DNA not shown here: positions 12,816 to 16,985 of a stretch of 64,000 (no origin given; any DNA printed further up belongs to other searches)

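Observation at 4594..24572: Six GT-C-fold membrane glycosyltransferases with TPR domains bracket the giant Cys-rich protein: candidate protein O-glycosylation system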

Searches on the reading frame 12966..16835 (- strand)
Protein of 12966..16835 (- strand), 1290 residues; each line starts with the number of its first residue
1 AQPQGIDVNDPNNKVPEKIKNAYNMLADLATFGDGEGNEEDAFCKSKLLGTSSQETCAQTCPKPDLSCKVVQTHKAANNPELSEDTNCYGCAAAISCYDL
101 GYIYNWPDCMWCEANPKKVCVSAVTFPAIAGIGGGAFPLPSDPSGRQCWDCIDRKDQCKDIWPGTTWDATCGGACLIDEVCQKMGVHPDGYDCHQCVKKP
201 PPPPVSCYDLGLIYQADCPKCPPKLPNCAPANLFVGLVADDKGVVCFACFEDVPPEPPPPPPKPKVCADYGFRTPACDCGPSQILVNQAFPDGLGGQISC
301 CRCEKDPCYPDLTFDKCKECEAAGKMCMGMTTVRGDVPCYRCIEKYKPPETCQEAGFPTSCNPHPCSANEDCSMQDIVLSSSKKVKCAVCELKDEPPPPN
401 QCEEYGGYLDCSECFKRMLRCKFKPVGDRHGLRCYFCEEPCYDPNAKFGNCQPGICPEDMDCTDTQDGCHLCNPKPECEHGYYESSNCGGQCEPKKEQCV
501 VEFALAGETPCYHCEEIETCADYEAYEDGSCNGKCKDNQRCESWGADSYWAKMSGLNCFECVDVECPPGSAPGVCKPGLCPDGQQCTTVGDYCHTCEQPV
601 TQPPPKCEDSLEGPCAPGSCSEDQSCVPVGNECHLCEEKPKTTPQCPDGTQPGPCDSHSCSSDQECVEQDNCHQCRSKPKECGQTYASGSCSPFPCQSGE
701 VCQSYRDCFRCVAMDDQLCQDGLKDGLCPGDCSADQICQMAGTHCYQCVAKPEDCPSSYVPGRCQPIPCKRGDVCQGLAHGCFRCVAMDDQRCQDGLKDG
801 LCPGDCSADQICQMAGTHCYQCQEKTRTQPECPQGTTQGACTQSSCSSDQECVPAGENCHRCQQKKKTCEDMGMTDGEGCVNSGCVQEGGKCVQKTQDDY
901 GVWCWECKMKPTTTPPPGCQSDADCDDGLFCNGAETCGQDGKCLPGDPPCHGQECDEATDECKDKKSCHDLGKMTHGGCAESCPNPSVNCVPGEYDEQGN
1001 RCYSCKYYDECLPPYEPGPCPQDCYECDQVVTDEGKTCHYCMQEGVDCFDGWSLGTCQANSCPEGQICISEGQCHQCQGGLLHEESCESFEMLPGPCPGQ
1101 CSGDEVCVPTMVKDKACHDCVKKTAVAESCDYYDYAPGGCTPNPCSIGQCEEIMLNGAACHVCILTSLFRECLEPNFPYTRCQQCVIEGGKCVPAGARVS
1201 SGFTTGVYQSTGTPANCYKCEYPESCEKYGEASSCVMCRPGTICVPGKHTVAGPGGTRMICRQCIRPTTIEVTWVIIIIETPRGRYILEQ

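Call 15: find_homologous_proteins(query=window:12966-16835:-, max_evalue=0.00001)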
Query window:12966-16835:- (1290 aa): 1 proteins with E <= 0.00001 among 7022 candidates.
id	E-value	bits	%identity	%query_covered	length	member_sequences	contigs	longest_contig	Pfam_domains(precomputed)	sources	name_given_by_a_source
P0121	3.3e-165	570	34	76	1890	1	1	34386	PF00082.28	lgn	-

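Call 16: find_encoding_contigs(protein=P0121, flank=10000, max_places=6)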
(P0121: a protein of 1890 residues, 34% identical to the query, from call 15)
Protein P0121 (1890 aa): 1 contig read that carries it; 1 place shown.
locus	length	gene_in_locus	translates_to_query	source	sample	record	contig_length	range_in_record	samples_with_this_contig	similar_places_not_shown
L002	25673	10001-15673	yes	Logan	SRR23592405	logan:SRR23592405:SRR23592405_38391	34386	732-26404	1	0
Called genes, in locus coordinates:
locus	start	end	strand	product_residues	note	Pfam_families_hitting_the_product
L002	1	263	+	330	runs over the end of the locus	?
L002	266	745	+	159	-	PF22811:Zn_ribbon_NrdR, PF03477:ATP-cone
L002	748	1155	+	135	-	PF02577:BFN_dom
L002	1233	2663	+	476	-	PF01743:PolyA_pol, PF12627:PolyA_pol_RNAbd, PF01966:HD, PF13735:tRNA_NucTran2_2 (weak)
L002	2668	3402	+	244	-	PF00293:NUDIX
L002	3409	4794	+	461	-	PF03062:MBOAT, PF13813:MBOAT_2 (weak)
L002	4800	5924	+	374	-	-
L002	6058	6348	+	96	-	-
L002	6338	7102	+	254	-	-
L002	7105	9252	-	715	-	PF25062:ARM_TT21_N (weak), PF13371:TPR_9 (weak), PF00515:TPR_1 (weak), PF13371:TPR_9 (weak), PF13414:TPR_11, PF13424:TPR_12 (weak), PF00515:TPR_1, PF13414:TPR_11, +8 more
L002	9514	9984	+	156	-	PF07661:MORN_2 (faint)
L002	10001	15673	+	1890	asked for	PF00082:Peptidase_S8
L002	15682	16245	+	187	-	PF04264:YceI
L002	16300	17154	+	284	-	PF01145:Band_7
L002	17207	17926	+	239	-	PF00106:adh_short, PF08659:KR, PF13561:adh_short_C2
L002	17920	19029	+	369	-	-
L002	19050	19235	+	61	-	PF04024:PspC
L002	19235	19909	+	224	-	-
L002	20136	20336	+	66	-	PF00313:CSD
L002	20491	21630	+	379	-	PF01053:Cys_Met_Meta_PP, PF00155:Aminotran_1_2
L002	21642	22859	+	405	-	-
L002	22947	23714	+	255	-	PF07719:TPR_2 (faint), PF13174:TPR_6 (faint), PF13428:TPR_14 (faint), PF14559:TPR_19 (faint), PF12895:ANAPC3 (faint), PF05036:SPOR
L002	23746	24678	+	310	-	PF01745:IPT, PF01715:IPPT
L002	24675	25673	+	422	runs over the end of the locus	PF00009:GTP_EFTU (faint), PF13167:GTP-bdg_N, PF19275:HflX_C (faint), PF16360:GTP-bdg_M, PF01926:MMR_HSR1, PF02421:FeoB_N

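Call 21: search_protein_families(library=pfam, proteins=[L002:7815-9252:-, L002:4800-5924:+, L002:17920-19029:+, L002:21642-22859:+, L002:6338-7102:+, L002:9514-9984:+, L002:19235-19909:+], max_evalue=1)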
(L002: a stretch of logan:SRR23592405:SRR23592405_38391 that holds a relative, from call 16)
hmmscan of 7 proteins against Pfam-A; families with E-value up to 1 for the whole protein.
L002:7815-9252:- (479 aa): 2 families
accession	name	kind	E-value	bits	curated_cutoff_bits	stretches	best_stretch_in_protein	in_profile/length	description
PF11190.13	DUF2976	-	0.17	12.2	28.2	0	410-442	43-75/87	Protein of unknown function (DUF2976)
PF08592.16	Anthrone_oxy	-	0.33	11.6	27.3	1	400-447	12-62/106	Anthrone oxygenase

L002:4800-5924:+ (374 aa): 2 families
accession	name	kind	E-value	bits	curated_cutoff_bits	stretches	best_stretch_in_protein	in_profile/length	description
PF07611.17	DUF1574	-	0.0024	17.7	29.1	1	190-359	171-329/342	Protein of unknown function (DUF1574)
PF04914.18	DltD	-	0.033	14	22.7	1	263-334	239-312/348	DltD protein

L002:17920-19029:+ (369 aa): 0 families

L002:21642-22859:+ (405 aa): 0 families

L002:6338-7102:+ (254 aa): 2 families
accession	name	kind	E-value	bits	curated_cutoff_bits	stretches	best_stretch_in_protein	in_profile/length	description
PF12576.13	DUF3754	-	0.31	11.5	27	1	94-165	61-125/137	Protein of unknown function (DUF3754)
PF16214.10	AC_N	-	0.42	10.2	30.9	1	64-154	190-281/415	Adenylyl cyclase N-terminal extracellular and transmembrane region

L002:9514-9984:+ (156 aa): 4 families
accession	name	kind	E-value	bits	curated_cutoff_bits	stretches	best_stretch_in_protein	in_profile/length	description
PF07661.19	MORN_2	-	5.3e-13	48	29.6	3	117-138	1-22/22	MORN repeat variant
PF23896.1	DUF7244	-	0.086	13.4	27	0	91-107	25-42/57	Domain of unknown function (DUF7244)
PF18093.7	Trm5_N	-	0.089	13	22.7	1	89-106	18-35/47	tRNA methyltransferase 5 N-terminal domain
PF10984.13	DUF2794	-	0.15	12.5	27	0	34-65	51-81/85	Protein of unknown function (DUF2794)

L002:19235-19909:+ (224 aa): 0 families

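Call 56: search_protein_representatives(protein=window:13236-16835:-)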
Query: 1200 residues. Proteins with E-value up to 0.001 (for the whole library): 701; up to 1e-10: 190; up to 1e-30: 37. The best 150 are listed.
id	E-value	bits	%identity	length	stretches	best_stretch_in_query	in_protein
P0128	2.5e-227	774.1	100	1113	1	872-1200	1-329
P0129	6.7e-195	666.6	45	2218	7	32-307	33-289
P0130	2.5e-143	495.7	41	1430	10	830-963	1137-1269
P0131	2.1e-128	446.3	40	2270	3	5-866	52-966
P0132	1.4e-126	440.3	41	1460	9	38-307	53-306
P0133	9.1e-119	414.4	43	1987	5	818-916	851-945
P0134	3.9e-116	405.7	39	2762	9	30-841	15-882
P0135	3.2e-96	339.7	42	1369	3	38-479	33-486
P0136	1.8e-93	330.6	40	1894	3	53-476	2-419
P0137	3.8e-86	306.3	38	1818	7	41-434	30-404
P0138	2.9e-83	296.7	54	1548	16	919-963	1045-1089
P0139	5.0e-79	282.7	40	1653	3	36-463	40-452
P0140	6.6e-73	262.4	58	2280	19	919-962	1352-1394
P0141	1.5e-72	261.2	40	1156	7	38-252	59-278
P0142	1.6e-72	261.2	37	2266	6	38-441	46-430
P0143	6.3e-72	259.2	42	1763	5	36-305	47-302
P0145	2.5e-63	230.7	37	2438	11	39-220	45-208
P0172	2.0e-25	105.1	33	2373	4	35-473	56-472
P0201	1.7e-17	78.8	40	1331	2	37-328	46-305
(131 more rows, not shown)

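Call 75: list_cluster_members(proteins=[P0129, P0131, P0133, P0134, P0137, P0139, P0142, P0143, P0145, P0172])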
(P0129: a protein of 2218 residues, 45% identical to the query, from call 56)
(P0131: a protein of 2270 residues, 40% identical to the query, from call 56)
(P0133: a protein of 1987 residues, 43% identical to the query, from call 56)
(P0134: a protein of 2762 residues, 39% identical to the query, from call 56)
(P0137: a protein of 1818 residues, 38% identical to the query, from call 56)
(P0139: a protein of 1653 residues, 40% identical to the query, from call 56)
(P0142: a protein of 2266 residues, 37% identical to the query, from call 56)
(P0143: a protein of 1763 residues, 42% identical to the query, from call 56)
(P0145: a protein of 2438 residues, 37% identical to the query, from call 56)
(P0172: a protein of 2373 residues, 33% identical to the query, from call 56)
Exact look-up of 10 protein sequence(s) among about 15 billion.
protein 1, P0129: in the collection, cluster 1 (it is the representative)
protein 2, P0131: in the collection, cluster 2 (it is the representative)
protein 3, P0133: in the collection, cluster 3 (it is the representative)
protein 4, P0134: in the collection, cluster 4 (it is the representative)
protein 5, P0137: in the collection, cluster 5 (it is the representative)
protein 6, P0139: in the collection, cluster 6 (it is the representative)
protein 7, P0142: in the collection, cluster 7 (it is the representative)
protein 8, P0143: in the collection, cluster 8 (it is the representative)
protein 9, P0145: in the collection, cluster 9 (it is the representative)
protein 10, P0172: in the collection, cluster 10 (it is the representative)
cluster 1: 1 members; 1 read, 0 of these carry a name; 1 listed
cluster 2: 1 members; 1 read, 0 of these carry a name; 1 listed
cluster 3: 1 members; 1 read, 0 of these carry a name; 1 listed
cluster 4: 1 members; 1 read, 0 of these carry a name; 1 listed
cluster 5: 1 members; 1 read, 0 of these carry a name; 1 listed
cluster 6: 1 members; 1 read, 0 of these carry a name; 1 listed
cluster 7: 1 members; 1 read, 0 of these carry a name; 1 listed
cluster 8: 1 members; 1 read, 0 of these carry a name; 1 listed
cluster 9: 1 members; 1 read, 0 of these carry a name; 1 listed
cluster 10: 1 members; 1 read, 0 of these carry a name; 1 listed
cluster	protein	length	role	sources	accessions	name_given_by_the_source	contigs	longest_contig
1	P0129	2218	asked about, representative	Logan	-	-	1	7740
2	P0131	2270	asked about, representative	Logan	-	-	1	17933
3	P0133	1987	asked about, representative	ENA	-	-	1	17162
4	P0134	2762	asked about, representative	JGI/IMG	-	-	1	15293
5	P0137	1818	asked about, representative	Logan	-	-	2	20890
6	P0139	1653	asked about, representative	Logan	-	-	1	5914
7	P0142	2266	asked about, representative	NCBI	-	-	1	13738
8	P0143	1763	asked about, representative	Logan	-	-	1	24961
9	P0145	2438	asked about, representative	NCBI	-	-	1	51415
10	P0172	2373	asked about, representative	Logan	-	-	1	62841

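Call 76: find_encoding_contigs(protein=P0145, flank=10000, max_places=3)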
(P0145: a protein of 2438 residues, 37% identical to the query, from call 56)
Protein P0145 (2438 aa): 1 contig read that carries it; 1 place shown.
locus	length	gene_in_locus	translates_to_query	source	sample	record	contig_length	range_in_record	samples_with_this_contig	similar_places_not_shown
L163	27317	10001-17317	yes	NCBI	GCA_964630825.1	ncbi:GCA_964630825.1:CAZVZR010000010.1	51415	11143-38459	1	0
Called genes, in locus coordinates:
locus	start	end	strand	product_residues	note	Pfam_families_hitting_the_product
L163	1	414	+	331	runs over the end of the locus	PF00586:AIRS, PF02769:AIRS_C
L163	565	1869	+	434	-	PF02844:GARS_N, PF01071:GARS_A, PF02222:ATP-grasp (weak), PF02786:CPSase_L_D2 (weak), PF02843:GARS_C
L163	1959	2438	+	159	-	PF00731:AIRC, PF13685:Fe-ADH_2 (weak)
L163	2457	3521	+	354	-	PF01300:Sua5_yciO_yrdC, PF01451:LMWPc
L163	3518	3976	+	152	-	PF02502:LacAB_rpiB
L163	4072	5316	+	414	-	PF00464:SHMT, PF00155:Aminotran_1_2, PF01212:Beta_elim_lyase (weak)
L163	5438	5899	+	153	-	PF22811:Zn_ribbon_NrdR, PF03477:ATP-cone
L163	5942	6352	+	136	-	PF02577:BFN_dom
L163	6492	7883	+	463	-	PF01743:PolyA_pol, PF12627:PolyA_pol_RNAbd, PF01966:HD, PF13735:tRNA_NucTran2_2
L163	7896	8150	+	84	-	-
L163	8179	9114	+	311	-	PF01661:Macro, PF00293:NUDIX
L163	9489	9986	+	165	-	PF07661:MORN_2 (weak)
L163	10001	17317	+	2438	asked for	PF00082:Peptidase_S8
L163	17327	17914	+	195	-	PF04264:YceI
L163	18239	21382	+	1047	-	PF01564:Spermine_synth, PF00515:TPR_1 (faint), PF12895:ANAPC3, PF13181:TPR_8 (faint), PF13414:TPR_11 (faint), PF13424:TPR_12 (faint), PF07719:TPR_2 (weak), PF14559:TPR_19 (weak), +5 more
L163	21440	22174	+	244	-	PF00106:adh_short, PF08659:KR (weak), PF13561:adh_short_C2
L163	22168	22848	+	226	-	-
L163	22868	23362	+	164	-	PF04461:YajQ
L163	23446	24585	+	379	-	PF01053:Cys_Met_Meta_PP, PF00155:Aminotran_1_2 (weak)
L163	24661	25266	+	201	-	PF07638:Sigma70_ECF (weak), PF04542:Sigma70_r2, PF08281:Sigma70_r4_2, PF04545:Sigma70_r4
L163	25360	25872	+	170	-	PF13490:zf-HC2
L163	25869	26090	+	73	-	-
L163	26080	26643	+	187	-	-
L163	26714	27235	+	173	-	-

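Call 77: find_encoding_contigs(protein=P0172, flank=10000, max_places=2)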
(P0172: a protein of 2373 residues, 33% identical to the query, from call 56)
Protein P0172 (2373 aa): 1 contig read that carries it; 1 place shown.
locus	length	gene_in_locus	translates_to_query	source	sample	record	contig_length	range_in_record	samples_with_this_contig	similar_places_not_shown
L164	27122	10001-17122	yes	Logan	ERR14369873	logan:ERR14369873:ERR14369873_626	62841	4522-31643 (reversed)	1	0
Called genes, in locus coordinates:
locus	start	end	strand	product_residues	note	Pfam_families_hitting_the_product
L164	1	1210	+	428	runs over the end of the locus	PF02844:GARS_N, PF01071:GARS_A, PF02786:CPSase_L_D2 (weak), PF02222:ATP-grasp (weak), PF02843:GARS_C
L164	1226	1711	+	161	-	PF00731:AIRC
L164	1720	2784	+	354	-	PF01300:Sua5_yciO_yrdC, PF01451:LMWPc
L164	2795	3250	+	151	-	PF02502:LacAB_rpiB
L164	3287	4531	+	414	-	PF00464:SHMT, PF00155:Aminotran_1_2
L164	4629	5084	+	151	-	PF22811:Zn_ribbon_NrdR, PF03477:ATP-cone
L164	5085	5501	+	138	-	PF02577:BFN_dom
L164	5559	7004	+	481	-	PF01743:PolyA_pol, PF12627:PolyA_pol_RNAbd, PF13735:tRNA_NucTran2_2 (faint), PF01966:HD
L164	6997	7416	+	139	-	-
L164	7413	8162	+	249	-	PF00293:NUDIX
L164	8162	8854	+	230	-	-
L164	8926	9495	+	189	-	PF01243:PNPOx_N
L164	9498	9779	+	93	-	PF13616:Rotamase_3, PF00639:Rotamase, PF13145:Rotamase_2 (weak)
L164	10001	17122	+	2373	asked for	PF00082:Peptidase_S8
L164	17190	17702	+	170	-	PF04264:YceI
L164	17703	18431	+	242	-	PF00106:adh_short, PF08659:KR (weak), PF13561:adh_short_C2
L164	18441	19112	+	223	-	-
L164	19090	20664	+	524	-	PF13231:PMT_2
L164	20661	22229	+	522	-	-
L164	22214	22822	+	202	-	PF07638:Sigma70_ECF (weak), PF04542:Sigma70_r2, PF08281:Sigma70_r4_2, PF04545:Sigma70_r4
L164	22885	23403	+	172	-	PF13490:zf-HC2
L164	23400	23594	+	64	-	-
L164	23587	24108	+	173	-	-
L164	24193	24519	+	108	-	-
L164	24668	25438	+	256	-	PF14853:Fis1_TPR_C (faint), PF13428:TPR_14 (faint), PF25062:ARM_TT21_N, PF07719:TPR_2 (faint), PF14559:TPR_19 (faint), PF13174:TPR_6 (faint), PF05036:SPOR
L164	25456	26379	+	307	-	PF01745:IPT (weak), PF01715:IPPT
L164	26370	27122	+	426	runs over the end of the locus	PF13167:GTP-bdg_N, PF16360:GTP-bdg_M, PF03193:RsgA_GTPase (faint), PF01926:MMR_HSR1, PF02421:FeoB_N (weak)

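Call 78: find_encoding_contigs(protein=P0143, flank=10000, max_places=2)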
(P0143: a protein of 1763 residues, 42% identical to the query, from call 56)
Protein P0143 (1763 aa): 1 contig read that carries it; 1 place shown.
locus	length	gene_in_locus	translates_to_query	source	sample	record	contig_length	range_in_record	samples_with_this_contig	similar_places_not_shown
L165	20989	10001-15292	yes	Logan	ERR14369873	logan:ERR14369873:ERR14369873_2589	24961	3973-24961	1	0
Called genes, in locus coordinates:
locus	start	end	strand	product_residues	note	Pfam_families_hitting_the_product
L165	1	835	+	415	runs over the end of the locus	PF00464:SHMT, PF00155:Aminotran_1_2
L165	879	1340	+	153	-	PF22811:Zn_ribbon_NrdR, PF03477:ATP-cone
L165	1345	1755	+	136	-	PF02577:BFN_dom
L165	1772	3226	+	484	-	PF01743:PolyA_pol, PF12627:PolyA_pol_RNAbd, PF01966:HD, PF13735:tRNA_NucTran2_2 (weak)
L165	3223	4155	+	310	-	PF01661:Macro, PF00293:NUDIX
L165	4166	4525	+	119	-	-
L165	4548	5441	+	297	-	PF17655:IRK_C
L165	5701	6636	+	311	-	PF00072:Response_reg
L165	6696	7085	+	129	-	PF01219:DAGK_prokar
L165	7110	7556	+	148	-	PF14358:DUF4405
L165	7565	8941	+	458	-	PF00939:Na_sulph_symp, PF03600:CitMHS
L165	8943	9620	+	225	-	PF10677:DUF2490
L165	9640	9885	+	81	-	-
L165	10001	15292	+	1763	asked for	PF00082:Peptidase_S8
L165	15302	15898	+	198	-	PF04264:YceI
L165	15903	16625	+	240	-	PF00106:adh_short, PF08659:KR (weak), PF13561:adh_short_C2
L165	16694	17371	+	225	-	-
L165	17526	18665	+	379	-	PF01053:Cys_Met_Meta_PP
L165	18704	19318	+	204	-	PF04542:Sigma70_r2, PF08281:Sigma70_r4_2, PF04545:Sigma70_r4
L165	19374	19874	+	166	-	PF13490:zf-HC2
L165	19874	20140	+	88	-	-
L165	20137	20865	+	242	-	PF11304:DUF3106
